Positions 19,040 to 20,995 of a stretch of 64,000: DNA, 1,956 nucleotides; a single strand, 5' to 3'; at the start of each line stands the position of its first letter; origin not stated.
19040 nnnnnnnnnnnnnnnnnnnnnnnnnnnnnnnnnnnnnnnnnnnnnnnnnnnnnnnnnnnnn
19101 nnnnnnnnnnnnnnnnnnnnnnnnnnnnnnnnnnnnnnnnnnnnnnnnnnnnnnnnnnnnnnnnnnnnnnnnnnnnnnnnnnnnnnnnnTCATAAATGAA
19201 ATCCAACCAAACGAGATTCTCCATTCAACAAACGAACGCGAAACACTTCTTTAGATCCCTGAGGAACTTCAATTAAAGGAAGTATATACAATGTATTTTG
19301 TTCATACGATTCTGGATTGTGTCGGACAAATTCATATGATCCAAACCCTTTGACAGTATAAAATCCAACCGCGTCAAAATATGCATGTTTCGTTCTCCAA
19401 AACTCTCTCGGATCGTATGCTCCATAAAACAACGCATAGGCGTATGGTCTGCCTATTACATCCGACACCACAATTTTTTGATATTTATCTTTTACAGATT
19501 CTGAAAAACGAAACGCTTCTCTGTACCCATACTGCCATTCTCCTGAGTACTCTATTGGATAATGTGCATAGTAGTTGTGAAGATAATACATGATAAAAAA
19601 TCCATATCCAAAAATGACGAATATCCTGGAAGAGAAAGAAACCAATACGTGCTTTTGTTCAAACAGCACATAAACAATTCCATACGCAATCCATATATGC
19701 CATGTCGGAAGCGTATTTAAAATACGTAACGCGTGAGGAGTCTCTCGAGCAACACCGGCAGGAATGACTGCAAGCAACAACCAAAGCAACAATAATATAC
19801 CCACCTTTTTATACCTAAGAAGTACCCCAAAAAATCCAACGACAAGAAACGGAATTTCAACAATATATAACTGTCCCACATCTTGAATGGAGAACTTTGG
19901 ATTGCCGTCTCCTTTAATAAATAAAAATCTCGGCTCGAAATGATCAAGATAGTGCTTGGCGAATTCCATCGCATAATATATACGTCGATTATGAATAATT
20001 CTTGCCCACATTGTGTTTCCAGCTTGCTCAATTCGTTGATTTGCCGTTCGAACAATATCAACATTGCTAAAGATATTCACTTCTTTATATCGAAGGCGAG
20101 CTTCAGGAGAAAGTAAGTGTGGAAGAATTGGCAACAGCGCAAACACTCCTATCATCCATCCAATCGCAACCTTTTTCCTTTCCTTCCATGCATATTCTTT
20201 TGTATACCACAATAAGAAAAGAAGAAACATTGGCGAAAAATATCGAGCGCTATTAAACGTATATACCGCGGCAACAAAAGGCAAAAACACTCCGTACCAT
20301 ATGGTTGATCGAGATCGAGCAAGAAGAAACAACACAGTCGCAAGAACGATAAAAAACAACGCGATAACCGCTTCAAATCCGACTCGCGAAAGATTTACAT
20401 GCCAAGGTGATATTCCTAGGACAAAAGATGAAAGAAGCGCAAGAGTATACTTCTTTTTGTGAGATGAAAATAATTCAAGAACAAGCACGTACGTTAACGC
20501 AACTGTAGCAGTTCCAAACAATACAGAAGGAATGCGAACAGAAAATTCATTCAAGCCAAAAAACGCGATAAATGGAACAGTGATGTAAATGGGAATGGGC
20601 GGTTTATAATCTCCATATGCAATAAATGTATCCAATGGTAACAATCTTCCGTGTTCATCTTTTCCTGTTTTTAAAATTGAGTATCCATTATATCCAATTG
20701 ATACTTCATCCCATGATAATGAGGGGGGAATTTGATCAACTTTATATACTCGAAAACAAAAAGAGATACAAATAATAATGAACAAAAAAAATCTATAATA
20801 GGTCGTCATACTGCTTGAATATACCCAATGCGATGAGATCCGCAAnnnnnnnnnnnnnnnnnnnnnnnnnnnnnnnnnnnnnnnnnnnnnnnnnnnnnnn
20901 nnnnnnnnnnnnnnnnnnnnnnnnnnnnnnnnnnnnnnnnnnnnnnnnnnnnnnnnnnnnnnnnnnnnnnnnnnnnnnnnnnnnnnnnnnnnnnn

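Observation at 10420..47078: Six paralogs of an uncharacterised membrane family with a conserved THDG-x2-H...PRW...LN-x-GYG-xP...FYxP loop and a YfhO-like C-terminal YYPGW domain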

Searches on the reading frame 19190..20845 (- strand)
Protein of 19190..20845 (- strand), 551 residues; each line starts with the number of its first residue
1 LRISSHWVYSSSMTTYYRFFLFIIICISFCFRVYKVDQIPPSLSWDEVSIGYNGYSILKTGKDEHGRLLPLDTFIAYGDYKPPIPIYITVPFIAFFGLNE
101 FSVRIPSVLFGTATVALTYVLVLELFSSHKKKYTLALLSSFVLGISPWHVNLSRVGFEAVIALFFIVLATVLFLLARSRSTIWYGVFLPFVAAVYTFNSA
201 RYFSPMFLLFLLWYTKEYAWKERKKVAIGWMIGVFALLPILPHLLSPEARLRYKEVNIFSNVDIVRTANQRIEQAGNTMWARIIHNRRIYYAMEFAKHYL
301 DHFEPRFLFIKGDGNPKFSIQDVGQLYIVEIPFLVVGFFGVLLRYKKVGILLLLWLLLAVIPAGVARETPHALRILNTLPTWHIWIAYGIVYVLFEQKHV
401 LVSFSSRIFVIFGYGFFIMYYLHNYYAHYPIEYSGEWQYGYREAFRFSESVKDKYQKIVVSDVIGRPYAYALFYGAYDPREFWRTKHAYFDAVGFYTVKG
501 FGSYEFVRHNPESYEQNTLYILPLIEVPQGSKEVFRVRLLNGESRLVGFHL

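Call 4: search_protein_families(library=pfam, proteins=[window:19190-20845:-], max_evalue=0.1)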
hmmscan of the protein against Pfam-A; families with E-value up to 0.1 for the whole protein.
window:19190-20845:- (551 aa): 2 families
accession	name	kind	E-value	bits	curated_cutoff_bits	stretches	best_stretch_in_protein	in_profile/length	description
PF02366.24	PMT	-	1.3e-08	35.2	22.7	1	24-188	3-169/245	Dolichyl-phosphate-mannose-protein mannosyltransferase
PF13231.12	PMT_2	-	6.7e-08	33.3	26.1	1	81-244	2-158/160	Dolichyl-phosphate-mannose-protein mannosyltransferase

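Call 5: search_protein_families(library=ncbifam, proteins=[window:19190-20845:-], max_evalue=0.1)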
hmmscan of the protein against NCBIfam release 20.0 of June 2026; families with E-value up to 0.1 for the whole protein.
window:19190-20845:- (551 aa): 2 families
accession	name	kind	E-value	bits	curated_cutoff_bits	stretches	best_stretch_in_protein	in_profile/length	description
TIGR03663.1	TIGR03663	subfamily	4e-06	26.1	126.25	1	22-200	5-163/435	flippase activity-associated protein Agl23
NF051875.1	glycan_WsfD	subfamily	0.0012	17.7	80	1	92-241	83-234/452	glycan biosynthesis hexose transferase WsfD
